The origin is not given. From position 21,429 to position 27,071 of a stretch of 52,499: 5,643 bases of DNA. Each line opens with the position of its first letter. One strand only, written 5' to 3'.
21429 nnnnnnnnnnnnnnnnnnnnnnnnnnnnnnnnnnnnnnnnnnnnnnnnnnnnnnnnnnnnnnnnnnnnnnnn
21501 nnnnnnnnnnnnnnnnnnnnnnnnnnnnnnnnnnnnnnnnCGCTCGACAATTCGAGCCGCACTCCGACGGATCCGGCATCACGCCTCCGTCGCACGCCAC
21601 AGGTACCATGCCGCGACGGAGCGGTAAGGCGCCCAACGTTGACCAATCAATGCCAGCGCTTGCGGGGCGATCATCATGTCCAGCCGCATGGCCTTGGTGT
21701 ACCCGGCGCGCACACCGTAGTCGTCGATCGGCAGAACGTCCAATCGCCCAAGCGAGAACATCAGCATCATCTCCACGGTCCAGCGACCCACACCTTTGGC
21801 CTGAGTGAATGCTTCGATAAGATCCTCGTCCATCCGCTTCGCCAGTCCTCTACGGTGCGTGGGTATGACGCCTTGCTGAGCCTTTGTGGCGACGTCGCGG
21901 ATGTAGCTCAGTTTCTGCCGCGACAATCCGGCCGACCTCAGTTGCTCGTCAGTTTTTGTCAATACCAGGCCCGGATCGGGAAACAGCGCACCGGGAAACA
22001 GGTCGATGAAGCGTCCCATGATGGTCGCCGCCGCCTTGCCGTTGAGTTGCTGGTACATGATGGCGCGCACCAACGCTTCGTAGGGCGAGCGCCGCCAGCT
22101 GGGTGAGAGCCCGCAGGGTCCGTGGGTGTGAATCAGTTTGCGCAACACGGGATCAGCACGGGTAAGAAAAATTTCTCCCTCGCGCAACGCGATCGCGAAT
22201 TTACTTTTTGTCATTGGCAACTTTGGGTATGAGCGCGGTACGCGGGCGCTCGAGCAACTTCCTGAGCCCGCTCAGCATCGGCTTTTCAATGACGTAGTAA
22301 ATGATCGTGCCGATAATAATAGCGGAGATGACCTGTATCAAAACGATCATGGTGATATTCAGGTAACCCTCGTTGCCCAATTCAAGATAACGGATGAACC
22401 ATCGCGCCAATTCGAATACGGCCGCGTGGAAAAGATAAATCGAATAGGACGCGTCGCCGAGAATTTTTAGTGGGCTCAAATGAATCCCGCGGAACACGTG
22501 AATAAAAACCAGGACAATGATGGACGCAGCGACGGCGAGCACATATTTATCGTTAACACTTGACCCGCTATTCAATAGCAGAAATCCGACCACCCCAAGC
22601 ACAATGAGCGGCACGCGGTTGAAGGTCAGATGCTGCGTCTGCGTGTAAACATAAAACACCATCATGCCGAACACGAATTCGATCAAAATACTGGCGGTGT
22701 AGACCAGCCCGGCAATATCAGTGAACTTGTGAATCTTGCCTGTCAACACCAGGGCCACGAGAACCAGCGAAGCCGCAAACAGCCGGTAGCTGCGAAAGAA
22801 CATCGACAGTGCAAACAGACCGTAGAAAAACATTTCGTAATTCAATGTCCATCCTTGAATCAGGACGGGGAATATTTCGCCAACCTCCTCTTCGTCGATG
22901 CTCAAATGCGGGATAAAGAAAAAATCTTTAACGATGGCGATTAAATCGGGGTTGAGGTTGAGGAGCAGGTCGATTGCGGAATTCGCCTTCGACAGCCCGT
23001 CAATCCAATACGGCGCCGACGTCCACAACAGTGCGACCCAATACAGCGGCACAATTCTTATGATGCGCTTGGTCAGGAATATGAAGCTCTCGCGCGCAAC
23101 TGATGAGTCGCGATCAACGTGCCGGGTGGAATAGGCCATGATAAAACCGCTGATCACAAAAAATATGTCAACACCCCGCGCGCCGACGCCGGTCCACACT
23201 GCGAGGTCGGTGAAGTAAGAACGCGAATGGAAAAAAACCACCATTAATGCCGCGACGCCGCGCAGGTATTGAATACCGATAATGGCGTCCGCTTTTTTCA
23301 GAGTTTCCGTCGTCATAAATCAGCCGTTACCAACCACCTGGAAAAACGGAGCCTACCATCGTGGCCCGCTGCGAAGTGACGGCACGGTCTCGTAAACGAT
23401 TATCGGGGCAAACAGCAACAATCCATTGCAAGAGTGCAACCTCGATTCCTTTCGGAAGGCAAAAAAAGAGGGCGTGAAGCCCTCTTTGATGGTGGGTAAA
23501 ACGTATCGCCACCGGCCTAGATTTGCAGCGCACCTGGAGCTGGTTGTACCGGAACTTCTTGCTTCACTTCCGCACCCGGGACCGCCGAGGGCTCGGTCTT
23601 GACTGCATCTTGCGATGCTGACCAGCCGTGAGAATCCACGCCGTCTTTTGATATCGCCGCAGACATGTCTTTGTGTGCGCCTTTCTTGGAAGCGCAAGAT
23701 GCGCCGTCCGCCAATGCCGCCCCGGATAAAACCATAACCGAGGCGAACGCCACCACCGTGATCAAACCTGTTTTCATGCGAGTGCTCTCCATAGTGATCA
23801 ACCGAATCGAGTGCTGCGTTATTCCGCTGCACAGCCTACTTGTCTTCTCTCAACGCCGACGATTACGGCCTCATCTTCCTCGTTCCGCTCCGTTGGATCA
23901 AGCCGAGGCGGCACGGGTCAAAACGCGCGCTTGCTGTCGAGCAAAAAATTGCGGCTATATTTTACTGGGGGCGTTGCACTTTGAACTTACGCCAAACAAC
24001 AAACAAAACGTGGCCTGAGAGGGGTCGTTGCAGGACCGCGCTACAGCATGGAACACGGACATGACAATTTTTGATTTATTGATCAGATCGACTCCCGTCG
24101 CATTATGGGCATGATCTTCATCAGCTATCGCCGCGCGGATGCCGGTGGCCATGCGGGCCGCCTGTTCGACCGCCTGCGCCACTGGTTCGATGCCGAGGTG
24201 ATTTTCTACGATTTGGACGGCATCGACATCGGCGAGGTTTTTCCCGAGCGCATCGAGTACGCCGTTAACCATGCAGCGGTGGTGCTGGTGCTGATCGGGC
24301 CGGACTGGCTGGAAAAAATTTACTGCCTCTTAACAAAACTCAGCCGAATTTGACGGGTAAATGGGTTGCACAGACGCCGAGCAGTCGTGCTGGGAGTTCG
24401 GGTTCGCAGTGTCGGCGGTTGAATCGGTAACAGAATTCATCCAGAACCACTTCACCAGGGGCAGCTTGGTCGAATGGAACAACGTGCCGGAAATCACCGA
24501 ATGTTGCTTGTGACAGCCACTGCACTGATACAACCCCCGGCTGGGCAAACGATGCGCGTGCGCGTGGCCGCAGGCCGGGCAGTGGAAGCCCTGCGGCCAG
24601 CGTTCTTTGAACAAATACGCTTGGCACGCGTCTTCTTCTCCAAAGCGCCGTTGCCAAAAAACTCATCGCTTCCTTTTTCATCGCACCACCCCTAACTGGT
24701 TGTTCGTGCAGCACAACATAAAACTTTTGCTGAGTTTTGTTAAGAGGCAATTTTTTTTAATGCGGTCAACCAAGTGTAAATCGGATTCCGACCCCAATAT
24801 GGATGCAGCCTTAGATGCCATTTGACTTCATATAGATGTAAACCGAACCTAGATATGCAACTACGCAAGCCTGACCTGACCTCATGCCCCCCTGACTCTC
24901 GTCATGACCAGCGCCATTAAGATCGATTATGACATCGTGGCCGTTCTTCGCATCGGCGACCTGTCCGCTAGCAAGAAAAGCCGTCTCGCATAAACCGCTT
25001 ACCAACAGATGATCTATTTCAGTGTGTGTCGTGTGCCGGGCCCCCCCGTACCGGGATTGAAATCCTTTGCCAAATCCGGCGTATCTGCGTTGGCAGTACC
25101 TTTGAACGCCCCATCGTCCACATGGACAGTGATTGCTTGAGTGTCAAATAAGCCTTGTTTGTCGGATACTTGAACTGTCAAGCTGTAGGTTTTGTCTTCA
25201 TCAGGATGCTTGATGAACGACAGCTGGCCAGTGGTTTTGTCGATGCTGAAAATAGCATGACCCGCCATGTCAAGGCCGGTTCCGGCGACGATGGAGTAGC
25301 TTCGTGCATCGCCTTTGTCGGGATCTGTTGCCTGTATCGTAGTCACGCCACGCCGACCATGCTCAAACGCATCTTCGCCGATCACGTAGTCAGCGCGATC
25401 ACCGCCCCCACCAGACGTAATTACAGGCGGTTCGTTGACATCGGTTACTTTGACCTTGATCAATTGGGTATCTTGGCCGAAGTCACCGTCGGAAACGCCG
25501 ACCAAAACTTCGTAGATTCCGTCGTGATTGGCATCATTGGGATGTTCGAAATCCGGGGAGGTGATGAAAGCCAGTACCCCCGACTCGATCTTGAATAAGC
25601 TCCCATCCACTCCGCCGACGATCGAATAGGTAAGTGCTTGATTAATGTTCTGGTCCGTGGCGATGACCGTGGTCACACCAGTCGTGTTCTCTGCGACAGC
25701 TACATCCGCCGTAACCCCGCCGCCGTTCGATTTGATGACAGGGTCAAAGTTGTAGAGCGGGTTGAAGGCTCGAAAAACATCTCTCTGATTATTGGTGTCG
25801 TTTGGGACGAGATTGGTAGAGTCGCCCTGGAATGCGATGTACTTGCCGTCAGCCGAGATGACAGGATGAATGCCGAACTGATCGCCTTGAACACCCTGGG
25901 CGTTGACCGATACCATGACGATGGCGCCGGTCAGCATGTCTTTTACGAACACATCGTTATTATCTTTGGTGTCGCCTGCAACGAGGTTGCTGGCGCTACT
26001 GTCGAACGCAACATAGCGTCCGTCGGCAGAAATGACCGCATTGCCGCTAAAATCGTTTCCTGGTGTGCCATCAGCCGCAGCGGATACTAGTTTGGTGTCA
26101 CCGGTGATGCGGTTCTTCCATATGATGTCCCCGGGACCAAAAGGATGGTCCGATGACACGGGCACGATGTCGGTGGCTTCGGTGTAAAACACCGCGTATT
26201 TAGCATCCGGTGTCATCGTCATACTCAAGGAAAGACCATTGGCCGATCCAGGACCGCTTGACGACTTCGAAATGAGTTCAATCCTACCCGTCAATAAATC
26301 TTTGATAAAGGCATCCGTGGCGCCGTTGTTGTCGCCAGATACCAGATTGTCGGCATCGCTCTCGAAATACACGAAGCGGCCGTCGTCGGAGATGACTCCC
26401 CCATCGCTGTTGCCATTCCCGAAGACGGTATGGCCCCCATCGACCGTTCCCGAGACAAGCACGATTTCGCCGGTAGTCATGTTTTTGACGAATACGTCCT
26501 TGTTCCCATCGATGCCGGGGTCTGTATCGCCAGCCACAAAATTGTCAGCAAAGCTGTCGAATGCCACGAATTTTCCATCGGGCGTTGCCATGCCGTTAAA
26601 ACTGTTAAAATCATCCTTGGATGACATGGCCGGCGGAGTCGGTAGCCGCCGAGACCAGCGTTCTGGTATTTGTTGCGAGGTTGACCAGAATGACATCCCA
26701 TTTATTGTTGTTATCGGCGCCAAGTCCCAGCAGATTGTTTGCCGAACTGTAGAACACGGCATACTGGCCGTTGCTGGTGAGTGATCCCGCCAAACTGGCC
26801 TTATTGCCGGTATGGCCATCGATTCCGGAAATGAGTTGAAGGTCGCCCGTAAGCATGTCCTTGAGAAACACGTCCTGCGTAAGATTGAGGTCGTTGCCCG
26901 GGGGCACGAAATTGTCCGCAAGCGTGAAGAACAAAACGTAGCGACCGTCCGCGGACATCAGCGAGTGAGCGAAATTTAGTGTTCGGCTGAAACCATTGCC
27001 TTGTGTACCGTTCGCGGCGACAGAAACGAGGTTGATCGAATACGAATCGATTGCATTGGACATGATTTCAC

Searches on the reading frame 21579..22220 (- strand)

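Call 51: search_protein_families(library=pfam, proteins=[window:21579-22220:-], max_evalue=0.00001)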
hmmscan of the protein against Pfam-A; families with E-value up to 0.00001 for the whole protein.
window:21579-22220:- (213 aa): 1 family
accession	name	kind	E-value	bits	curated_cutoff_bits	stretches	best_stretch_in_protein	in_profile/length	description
PF00730.31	HhH-GPD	-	6.4e-13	49.4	26.2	1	51-178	1-87/108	HhH-GPD superfamily base excision DNA repair protein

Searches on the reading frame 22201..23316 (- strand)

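Call 51: search_protein_families(library=pfam, proteins=[window:22201-23316:-], max_evalue=0.00001)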
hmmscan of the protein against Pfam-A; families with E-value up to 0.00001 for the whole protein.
window:22201-23316:- (371 aa): 1 family
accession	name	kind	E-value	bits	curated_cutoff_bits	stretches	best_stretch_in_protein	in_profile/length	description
PF01757.29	Acyl_transf_3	-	2.5e-22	79.8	31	1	13-340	2-325/326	Acyltransferase domain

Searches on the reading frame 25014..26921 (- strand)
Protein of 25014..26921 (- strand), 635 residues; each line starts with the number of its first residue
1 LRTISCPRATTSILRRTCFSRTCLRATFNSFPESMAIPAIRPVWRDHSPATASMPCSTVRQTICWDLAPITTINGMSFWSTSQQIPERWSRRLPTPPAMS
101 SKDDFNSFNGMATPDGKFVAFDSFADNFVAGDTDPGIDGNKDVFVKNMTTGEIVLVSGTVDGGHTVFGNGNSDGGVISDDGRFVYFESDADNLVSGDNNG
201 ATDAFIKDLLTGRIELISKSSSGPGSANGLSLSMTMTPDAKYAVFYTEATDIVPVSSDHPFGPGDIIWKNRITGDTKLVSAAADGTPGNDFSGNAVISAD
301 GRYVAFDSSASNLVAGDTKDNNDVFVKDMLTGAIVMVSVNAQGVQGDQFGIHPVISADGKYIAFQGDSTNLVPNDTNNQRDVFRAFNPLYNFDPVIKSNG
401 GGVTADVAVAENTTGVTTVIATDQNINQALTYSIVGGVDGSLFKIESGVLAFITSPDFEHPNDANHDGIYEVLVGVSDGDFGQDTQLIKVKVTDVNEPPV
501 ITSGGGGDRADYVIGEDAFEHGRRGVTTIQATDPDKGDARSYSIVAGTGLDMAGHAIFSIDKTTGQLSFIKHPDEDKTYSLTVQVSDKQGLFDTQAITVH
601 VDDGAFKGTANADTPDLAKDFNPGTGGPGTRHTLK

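Call 52: search_protein_families(library=pfam, proteins=[window:25014-26921:-], max_evalue=0.00001)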
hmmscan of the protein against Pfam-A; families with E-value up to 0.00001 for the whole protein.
window:25014-26921:- (635 aa): 2 families
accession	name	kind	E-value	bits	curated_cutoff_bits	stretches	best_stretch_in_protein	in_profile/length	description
PF00028.23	Cadherin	-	3.1e-11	44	28.8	1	526-601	15-92/93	Cadherin domain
PF07676.18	PD40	-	1.3e-06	28.6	20.9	0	352-367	13-28/38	WD40-like Beta Propeller Repeat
